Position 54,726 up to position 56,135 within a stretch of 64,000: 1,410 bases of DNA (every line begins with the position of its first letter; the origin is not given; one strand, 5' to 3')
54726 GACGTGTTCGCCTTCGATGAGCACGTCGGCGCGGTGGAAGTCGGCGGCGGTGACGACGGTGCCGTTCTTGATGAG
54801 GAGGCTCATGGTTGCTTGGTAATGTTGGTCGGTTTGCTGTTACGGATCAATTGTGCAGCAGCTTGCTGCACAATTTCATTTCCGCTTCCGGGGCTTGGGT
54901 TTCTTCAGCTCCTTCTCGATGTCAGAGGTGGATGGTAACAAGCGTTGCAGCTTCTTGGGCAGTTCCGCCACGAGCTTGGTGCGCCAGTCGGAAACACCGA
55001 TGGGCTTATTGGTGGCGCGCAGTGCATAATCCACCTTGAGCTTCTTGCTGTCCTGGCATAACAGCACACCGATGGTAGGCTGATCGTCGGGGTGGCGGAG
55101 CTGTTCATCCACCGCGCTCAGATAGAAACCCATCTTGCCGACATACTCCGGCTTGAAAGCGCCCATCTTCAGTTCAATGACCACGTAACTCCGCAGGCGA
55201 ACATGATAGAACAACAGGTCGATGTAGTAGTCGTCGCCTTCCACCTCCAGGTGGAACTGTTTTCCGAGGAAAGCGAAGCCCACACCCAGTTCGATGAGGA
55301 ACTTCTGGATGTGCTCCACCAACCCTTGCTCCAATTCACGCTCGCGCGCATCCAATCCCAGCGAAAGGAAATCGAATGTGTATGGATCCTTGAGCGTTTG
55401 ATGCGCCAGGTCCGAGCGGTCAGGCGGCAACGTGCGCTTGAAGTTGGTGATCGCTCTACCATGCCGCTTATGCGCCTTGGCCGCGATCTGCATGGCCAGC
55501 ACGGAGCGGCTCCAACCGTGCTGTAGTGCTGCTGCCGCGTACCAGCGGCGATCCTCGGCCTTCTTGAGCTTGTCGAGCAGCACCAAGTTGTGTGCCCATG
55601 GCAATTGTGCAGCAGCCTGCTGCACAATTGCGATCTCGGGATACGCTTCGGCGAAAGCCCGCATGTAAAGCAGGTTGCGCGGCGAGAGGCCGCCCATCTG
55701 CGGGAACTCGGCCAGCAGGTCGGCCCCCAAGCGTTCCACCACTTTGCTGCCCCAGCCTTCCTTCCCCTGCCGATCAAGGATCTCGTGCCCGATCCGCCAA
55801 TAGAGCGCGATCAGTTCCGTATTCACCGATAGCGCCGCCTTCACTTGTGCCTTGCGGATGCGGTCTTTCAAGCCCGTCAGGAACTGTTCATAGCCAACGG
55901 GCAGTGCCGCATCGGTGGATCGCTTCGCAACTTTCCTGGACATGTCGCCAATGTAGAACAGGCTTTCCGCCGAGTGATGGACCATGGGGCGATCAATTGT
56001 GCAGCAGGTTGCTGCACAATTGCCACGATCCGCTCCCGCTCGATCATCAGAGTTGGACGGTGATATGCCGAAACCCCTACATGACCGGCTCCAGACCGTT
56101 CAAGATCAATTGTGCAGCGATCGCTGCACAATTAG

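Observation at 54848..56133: DUF1016 PD-(D/E)XK nuclease cassette bracketed by a palindrome that is also embedded in its own coding sequence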

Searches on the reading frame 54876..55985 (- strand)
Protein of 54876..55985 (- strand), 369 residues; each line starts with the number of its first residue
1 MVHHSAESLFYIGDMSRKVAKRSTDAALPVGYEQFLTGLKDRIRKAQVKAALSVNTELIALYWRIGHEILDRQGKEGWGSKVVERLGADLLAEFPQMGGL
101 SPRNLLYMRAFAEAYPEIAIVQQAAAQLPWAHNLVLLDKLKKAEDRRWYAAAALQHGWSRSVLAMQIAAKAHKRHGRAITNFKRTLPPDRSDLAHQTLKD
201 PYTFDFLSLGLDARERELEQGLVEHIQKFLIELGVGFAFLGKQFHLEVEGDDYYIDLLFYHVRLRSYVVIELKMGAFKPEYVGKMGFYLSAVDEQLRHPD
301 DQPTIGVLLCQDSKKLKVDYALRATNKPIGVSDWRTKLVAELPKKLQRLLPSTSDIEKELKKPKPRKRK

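Call 7: search_protein_families(library=pfam, proteins=[window:54876-55985:-])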
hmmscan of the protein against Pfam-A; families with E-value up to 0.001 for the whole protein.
window:54876-55985:- (369 aa): 2 families
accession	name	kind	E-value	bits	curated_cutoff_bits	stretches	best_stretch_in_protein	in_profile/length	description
PF06250.17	YhcG_C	-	8.8e-64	214.5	32.5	1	196-351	2-157/157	YhcG PDDEXK nuclease domain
PF17761.7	DUF1016_N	-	5.1e-42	143.7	32.8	1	39-174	2-137/137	DUF1016 N-terminal domain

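Call 25: find_related_loci(query=A1, collection=metagenome_contigs, flank=3000)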
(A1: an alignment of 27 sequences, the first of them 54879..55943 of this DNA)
Query A1 (355 aa) in metagenome_contigs; peptide patterns used: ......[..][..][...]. (x = any residue, [..] = any of these).
600 stretches matched a pattern (row limit reached: there are more); 596 encode a relative of the query (tblastn E <= 1e-3); the best 80 are kept; 80 distinct loci.
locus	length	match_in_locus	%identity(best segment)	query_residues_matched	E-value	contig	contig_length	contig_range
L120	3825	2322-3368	62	1-346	5e-154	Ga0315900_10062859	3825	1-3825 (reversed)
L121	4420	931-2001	62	1-348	2e-145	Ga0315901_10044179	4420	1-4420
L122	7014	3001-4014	59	5-346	2e-139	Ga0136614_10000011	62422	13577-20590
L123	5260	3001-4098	55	12-352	1e-133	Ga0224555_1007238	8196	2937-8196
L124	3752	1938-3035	55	12-352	9e-137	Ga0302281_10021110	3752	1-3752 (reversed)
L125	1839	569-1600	57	2-346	4e-143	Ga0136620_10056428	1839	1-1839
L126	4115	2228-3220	59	18-353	2e-135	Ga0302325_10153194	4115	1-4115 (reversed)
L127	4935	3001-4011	57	10-348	1e-132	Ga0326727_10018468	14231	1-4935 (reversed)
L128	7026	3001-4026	55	5-348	3e-132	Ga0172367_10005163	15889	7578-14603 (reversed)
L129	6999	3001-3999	58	13-347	2e-132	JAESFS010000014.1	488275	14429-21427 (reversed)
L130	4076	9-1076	56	21-352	5e-133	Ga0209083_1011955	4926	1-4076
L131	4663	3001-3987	57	18-346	2e-131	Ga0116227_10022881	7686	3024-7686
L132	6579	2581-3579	58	12-346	3e-131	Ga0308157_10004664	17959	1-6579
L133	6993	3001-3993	58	14-346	5e-131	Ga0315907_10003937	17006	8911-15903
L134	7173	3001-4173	53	4-351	8e-131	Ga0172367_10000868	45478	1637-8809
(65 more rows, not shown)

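Call 26: find_related_loci(query=A1, collection=viral_contigs, flank=3000)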
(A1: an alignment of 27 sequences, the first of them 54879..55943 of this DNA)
Query A1 (355 aa) in viral_contigs; peptide patterns used: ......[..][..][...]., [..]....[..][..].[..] (x = any residue, [..] = any of these).
138 stretches matched a pattern; 116 encode a relative of the query (tblastn E <= 1e-3); the best 80 are kept; 80 distinct loci.
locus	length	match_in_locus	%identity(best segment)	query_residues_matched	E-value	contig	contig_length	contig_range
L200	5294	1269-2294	56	2-346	7e-128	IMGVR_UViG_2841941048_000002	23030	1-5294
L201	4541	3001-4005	54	18-354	8e-124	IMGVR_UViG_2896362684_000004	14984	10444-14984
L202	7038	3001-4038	53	2-346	1e-123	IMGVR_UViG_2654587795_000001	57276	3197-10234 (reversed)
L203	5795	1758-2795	53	1-348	1e-123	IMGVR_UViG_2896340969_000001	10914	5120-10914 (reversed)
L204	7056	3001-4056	51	1-354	4e-123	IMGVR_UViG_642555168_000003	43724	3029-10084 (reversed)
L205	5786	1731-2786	51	1-354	6e-123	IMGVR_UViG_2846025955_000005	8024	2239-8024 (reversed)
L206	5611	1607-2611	54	18-354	3e-121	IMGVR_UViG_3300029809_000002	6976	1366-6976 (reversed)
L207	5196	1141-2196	50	1-354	7e-119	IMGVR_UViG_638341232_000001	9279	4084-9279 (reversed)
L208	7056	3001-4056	50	1-354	8e-119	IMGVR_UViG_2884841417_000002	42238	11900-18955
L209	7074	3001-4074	51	3-337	2e-116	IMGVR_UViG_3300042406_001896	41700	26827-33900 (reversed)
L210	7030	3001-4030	54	1-348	6e-114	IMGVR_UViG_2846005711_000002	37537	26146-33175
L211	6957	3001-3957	50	12-328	1e-112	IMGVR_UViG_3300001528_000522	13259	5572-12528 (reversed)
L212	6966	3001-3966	48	17-338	1e-112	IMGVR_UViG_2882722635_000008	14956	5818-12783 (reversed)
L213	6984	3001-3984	49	18-348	5e-106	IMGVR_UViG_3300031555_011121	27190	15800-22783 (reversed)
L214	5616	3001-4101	45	18-355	1e-105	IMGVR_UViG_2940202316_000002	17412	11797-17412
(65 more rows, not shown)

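Call 29: search_protein_families(library=padloc, proteins=[window:54879-55943:-], max_evalue=0.01)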
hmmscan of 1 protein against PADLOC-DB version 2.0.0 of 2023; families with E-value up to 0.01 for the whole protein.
window:54879-55943:- (355 aa): 30 families (the best 25 are shown)
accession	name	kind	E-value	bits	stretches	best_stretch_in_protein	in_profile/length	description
PDLC04831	PDC-S02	-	6e-149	494.2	1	13-349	6-340/346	-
PDLC04795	PDC-S02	-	3.7e-147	488.2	1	13-348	19-352/357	-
PDLC04810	PDC-S02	-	6.8e-132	438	1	17-348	10-352/355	-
PDLC04803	PDC-S02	-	4.3e-91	303.3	1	84-345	8-263/269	-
PDLC04826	PDC-S02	-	2.7e-87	290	1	13-224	6-217/222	-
PDLC04807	PDC-S02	-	1.4e-84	282.3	1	16-336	11-335/351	-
PDLC04811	PDC-S02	-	1.2e-72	241.3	1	11-175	5-169/172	-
PDLC04813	PDC-S02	-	1.2e-70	234.9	1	179-349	3-171/175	-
PDLC04822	PDC-S02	-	3.2e-68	228.5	1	20-304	12-292/294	-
PDLC04804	PDC-S02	-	4.6e-68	226.9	1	10-200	3-194/203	-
PDLC04798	PDC-S02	-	6.5e-52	174.8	1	183-347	50-214/222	-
PDLC04800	PDC-S02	-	1e-47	159.7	1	13-132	6-125/129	-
PDLC04827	PDC-S02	-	3.4e-47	159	1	16-235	8-230/234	-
PDLC04820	PDC-S02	-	8e-45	151.3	1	19-327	27-309/332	-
PDLC01464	PD_DExK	-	6.6e-40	134.4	2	135-257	18-126/126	"CAS-I,CAS-II,CAS-III,CAS-IV,CAS-V,CAS-VI; associated"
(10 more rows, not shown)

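Call 30: search_protein_families(library=ncbifam, proteins=[window:54879-55943:-], max_evalue=0.01)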
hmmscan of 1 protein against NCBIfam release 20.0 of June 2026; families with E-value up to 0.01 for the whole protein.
window:54879-55943:- (355 aa): 0 families

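Call 38: search_solved_structures(query=A1, max_evalue=1)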
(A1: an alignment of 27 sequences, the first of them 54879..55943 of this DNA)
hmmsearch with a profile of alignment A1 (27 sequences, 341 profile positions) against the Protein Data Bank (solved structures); distinct sequences matched with E-value up to 1: 2.
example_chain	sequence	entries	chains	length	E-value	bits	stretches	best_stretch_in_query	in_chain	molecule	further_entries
7aoi_AY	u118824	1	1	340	0.11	15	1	115-156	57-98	uL24m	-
6hiv_AY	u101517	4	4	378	0.12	14.8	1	115-156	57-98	uL24m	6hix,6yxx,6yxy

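Call 39: find_homologous_proteins(query=window:54879-55943:-, max_evalue=1e-20)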
Query window:54879-55943:- (355 aa): 6949 proteins with E <= 1e-20 among 8000 candidates; the best 120 are listed.
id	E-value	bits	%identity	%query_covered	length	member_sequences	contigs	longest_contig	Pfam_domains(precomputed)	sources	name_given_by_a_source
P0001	1.7e-234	795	100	100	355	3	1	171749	PF17761.8,PF06250.18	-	-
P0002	9.9e-200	681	84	100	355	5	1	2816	PF17761.8,PF06250.18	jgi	jgi:predicted nuclease of restriction endonuclease-like (RecB) superfamily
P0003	4.3e-189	646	80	100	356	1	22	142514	PF17761.8,PF06250.18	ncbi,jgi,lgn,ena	jgi:predicted nuclease of restriction endonuclease-like (RecB) superfamily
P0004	1.2e-185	635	80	96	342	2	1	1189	PF17761.8,PF06250.18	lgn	-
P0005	5.0e-184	629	79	97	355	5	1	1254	PF17761.8,PF06250.18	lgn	-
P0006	4.3e-183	626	78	100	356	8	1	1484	PF17761.8,PF06250.18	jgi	jgi:predicted nuclease of restriction endonuclease-like (RecB) superfamily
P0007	6.7e-183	626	77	99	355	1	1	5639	PF17761.8,PF06250.18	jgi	jgi:predicted nuclease of restriction endonuclease-like (RecB) superfamily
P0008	8.7e-180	615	79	96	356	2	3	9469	PF17761.8,PF06250.18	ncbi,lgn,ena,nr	ncbi:MAG: DUF1016 family protein [Flavobacteriales bacterium]|nr:DUF1016 family protein [Flavobacter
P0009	5.7e-179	613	79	97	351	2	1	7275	PF17761.8,PF06250.18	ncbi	-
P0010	6.5e-178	609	75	100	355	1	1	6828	PF17761.8,PF06250.18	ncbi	-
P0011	6.5e-177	606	76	99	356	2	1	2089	PF17761.8,PF06250.18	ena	-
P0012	8.3e-177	606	77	96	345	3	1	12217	PF17761.8,PF06250.18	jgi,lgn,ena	-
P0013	1.5e-171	588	76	97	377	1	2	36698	PF17761.8,PF06250.18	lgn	-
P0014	2.7e-169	581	73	99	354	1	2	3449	PF17761.8,PF06250.18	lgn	-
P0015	7.3e-165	566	70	99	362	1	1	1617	PF17761.8,PF06250.18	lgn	-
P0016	4.7e-164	564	71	97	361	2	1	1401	PF17761.8,PF06250.18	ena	-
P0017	3.5e-162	557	72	95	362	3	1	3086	PF17761.8,PF06250.18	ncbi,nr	ncbi:MAG TPA: PDDEXK nuclease domain-containing protein [Flavobacteriales bacterium]|nr:PDDEXK nucle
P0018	8.8e-162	556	70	97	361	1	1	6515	PF17761.8,PF06250.18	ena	-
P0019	1.8e-157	542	68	98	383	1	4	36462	PF17761.8,PF06250.18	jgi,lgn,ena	-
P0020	1.2e-156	539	66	99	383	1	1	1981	PF17761.8,PF06250.18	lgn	-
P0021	1.0e-155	536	68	97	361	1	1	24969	PF17761.8,PF06250.18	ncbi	-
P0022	2.6e-155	535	66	99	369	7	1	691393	PF17761.8,PF06250.18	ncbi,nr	ncbi:MAG: DUF1016 family protein [Flavobacteriales bacterium]|nr:DUF1016 family protein [Flavobacter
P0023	2.2e-154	532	69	97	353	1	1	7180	PF17761.8,PF06250.18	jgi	jgi:predicted nuclease of restriction endonuclease-like (RecB) superfamily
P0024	1.4e-147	509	65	95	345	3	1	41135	PF17761.8,PF06250.18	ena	-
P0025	4.0e-147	508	67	96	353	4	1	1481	PF17761.8,PF06250.18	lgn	-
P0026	8.0e-147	507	65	96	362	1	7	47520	PF17761.8,PF06250.18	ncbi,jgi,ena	-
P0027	8.5e-147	507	64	100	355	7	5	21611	PF17761.8,PF06250.18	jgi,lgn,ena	jgi:predicted nuclease of restriction endonuclease-like (RecB) superfamily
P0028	2.4e-146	505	65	94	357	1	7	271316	PF17761.8,PF06250.18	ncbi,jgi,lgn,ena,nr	ncbi:MAG TPA: DUF1016 domain-containing protein [Elusimicrobia bacterium]|nr:DUF1016 domain-containi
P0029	4.1e-146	505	65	95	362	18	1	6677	PF17761.8,PF06250.18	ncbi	ncbi:MAG: PDDEXK nuclease domain-containing protein [Flavobacteriales bacterium]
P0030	5.3e-146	504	65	97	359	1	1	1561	PF17761.8,PF06250.18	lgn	-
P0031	6.9e-146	504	59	99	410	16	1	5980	PF17761.8,PF06250.18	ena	-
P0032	1.1e-145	503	65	96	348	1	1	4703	PF17761.8,PF06250.18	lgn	-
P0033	1.3e-145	503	64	98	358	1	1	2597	PF17761.8,PF06250.18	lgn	-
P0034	1.4e-145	503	65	96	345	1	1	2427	PF17761.8,PF06250.18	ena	-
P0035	1.5e-145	503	65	97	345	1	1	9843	PF17761.8,PF06250.18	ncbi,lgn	-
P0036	8.2e-145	500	64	96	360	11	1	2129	PF17761.8,PF06250.18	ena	-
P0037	1.1e-144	500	66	97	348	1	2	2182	PF17761.8,PF06250.18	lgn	-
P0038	1.2e-144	500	63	96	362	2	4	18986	PF17761.8,PF06250.18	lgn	-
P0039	1.5e-144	500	63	97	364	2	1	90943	PF17761.8,PF06250.18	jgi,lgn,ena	-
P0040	1.7e-144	499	64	97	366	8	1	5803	PF17761.8,PF06250.18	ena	-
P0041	1.8e-144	499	64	96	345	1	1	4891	PF17761.8,PF06250.18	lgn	-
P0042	3.7e-144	498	64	96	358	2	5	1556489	PF17761.8,PF06250.18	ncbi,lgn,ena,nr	ncbi:MAG: DUF1016 family protein [Flavobacteriales bacterium]|nr:DUF1016 family protein [Flavobacter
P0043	3.9e-144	498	64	97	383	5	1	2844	PF17761.8,PF06250.18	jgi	jgi:predicted nuclease of restriction endonuclease-like (RecB) superfamily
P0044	5.3e-144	498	63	98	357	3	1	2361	PF17761.8,PF06250.18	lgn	-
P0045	6.5e-144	497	67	94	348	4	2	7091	PF17761.8,PF06250.18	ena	-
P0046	8.0e-144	497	57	96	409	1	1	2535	PF17761.8,PF06250.18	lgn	-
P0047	8.5e-144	497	57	96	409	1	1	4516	PF17761.8,PF06250.18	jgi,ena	-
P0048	1.0e-143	497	63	98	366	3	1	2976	PF17761.8,PF06250.18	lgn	-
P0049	1.1e-143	497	65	95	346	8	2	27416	PF17761.8,PF06250.18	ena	-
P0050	1.2e-143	496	66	95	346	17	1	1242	PF17761.8,PF06250.18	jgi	-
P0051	1.3e-143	496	64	96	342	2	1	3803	PF17761.8,PF06250.18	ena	-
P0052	1.5e-143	496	64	96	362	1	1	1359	PF17761.8,PF06250.18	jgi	jgi:predicted nuclease of restriction endonuclease-like (RecB) superfamily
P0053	2.6e-143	495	65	96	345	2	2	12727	PF17761.8,PF06250.18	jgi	jgi:predicted nuclease of restriction endonuclease-like (RecB) superfamily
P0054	2.9e-143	495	63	97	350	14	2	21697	PF17761.8,PF06250.18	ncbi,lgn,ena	-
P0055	3.0e-143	495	65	96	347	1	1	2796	PF17761.8,PF06250.18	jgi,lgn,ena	-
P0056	4.4e-143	495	66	95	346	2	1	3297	PF17761.8,PF06250.18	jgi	jgi:predicted nuclease of restriction endonuclease-like (RecB) superfamily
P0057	4.4e-143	495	64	97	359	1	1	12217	PF17761.8,PF06250.18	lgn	-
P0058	4.9e-143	494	63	98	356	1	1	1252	PF17761.8,PF06250.18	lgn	-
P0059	9.7e-143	494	61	99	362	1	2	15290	PF17761.8,PF06250.18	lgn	-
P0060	9.9e-143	493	64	96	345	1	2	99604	PF17761.8,PF06250.18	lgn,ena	-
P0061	1.3e-142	493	64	95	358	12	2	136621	PF17761.8,PF06250.18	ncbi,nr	ncbi:MAG TPA: PDDEXK nuclease domain-containing protein [Flavobacteriales bacterium]|nr:PDDEXK nucle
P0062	1.3e-142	493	64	95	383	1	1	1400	PF17761.8,PF06250.18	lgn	-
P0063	1.4e-142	493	64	94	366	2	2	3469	PF17761.8,PF06250.18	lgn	-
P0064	1.5e-142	493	59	94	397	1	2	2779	PF17761.8,PF06250.18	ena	-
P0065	1.8e-142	493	63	97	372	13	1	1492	PF17761.8,PF06250.18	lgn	-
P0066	2.2e-142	492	64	98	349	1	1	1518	PF17761.8,PF06250.18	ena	-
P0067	2.2e-142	492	63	98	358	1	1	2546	PF17761.8,PF06250.18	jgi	-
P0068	3.6e-142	492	64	95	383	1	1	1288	PF17761.8,PF06250.18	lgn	-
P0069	3.8e-142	492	64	95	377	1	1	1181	PF17761.8,PF06250.18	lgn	-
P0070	4.4e-142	491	64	95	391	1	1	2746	PF17761.8,PF06250.18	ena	-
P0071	4.4e-142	491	64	95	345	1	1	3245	PF17761.8,PF06250.18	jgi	jgi:predicted nuclease of restriction endonuclease-like (RecB) superfamily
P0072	4.4e-142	491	64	95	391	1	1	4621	PF17761.8,PF06250.18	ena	-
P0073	5.3e-142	491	58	99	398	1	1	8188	PF17761.8,PF06250.18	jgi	jgi:predicted nuclease of restriction endonuclease-like (RecB) superfamily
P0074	5.3e-142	491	64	97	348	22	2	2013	PF17761.8,PF06250.18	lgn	-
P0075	6.0e-142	491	64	95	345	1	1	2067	PF17761.8,PF06250.18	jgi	jgi:predicted nuclease of restriction endonuclease-like (RecB) superfamily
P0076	1.1e-141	490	63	94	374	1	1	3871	PF17761.8,PF06250.18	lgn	-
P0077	1.4e-141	490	63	97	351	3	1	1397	PF17761.8,PF06250.18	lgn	-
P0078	2.0e-141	489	60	99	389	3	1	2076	PF17761.8,PF06250.18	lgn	-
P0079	2.2e-141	489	62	95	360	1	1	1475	PF17761.8,PF06250.18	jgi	-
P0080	2.4e-141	489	63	97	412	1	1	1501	PF17761.8,PF06250.18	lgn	-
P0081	3.0e-141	489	63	97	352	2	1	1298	PF17761.8,PF06250.18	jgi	jgi:predicted nuclease of restriction endonuclease-like (RecB) superfamily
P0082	4.7e-141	488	62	97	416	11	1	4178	PF17761.8,PF06250.18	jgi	-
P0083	4.8e-141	488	59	96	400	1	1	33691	PF17761.8,PF06250.18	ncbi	-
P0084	7.5e-141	487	62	98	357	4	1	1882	PF17761.8,PF06250.18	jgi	jgi:predicted nuclease of restriction endonuclease-like (RecB) superfamily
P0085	8.4e-141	487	61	97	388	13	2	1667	PF17761.8,PF06250.18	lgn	-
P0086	8.4e-141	487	57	99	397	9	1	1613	PF17761.8,PF06250.18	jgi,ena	-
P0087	8.6e-141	487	63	99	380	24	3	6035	PF17761.8,PF06250.18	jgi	-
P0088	1.0e-140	487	61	94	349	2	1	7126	PF17761.8,PF06250.18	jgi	-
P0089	1.1e-140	487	64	96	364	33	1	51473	PF17761.8,PF06250.18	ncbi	-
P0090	1.2e-140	487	61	97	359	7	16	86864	PF17761.8,PF06250.18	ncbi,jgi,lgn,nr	ncbi:MAG: DUF1016 family protein [Flavobacteriales bacterium]|nr:DUF1016 family protein [Flavobacter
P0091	1.4e-140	486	61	97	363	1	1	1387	PF17761.8,PF06250.18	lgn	-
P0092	1.4e-140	486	62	96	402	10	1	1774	PF17761.8,PF06250.18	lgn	-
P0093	6.3e-140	484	61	95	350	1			PF17761.8,PF06250.18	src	-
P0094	8.0e-140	484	61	98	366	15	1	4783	PF17761.8,PF06250.18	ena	-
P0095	2.1e-139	483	63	95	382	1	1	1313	PF17761.8,PF06250.18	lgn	-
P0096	3.5e-139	482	63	97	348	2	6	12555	PF17761.8,PF06250.18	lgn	-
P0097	3.7e-139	482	62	96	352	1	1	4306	PF17761.8,PF06250.18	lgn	-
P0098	5.1e-139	481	63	94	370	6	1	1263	PF17761.8,PF06250.18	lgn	-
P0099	6.3e-139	481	57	96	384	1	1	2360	PF17761.8,PF06250.18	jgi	jgi:predicted nuclease of restriction endonuclease-like (RecB) superfamily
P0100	6.8e-139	481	62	97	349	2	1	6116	PF17761.8,PF06250.18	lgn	-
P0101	8.3e-139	481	62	97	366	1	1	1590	PF17761.8,PF06250.18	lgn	-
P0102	1.5e-138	480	59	99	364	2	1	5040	PF17761.8,PF06250.18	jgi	jgi:predicted nuclease of restriction endonuclease-like (RecB) superfamily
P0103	2.3e-138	479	60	96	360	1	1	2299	PF17761.8,PF06250.18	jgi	jgi:predicted nuclease of restriction endonuclease-like (RecB) superfamily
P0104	2.6e-138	479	63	96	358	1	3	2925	PF17761.8,PF06250.18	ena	-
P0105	2.8e-138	479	-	-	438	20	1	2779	PF17761.8,PF06250.18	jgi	jgi:predicted nuclease of restriction endonuclease-like (RecB) superfamily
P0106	3.5e-138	479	56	96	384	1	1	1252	PF17761.8,PF06250.18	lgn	-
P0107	4.7e-138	478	60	100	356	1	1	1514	PF17761.8,PF06250.18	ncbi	-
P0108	5.4e-138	478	56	97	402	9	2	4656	PF17761.8,PF06250.18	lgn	-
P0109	5.7e-138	478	57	96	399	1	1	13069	PF17761.8,PF06250.18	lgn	-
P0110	5.8e-138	478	61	94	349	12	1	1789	PF17761.8,PF06250.18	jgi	jgi:predicted nuclease of restriction endonuclease-like (RecB) superfamily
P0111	7.3e-138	477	57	95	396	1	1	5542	PF17761.8,PF06250.18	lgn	-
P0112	7.7e-138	477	54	99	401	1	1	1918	PF17761.8,PF06250.18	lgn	-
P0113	9.5e-138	477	57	96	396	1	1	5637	PF17761.8,PF06250.18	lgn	-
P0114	1.1e-137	477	68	87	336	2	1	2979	PF17761.8,PF06250.18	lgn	-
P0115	1.2e-137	477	55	99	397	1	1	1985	PF17761.8,PF06250.18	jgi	jgi:predicted nuclease of restriction endonuclease-like (RecB) superfamily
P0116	1.2e-137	477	56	99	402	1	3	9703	PF17761.8,PF06250.18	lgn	-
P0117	1.5e-137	476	56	97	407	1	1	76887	PF17761.8,PF06250.18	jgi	jgi:predicted nuclease of restriction endonuclease-like (RecB) superfamily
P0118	2.6e-137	476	63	94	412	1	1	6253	PF17761.8,PF06250.18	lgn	-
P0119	2.6e-137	476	62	94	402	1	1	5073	PF17761.8,PF06250.18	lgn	-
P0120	2.6e-137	476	56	99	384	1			PF17761.8,PF06250.18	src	-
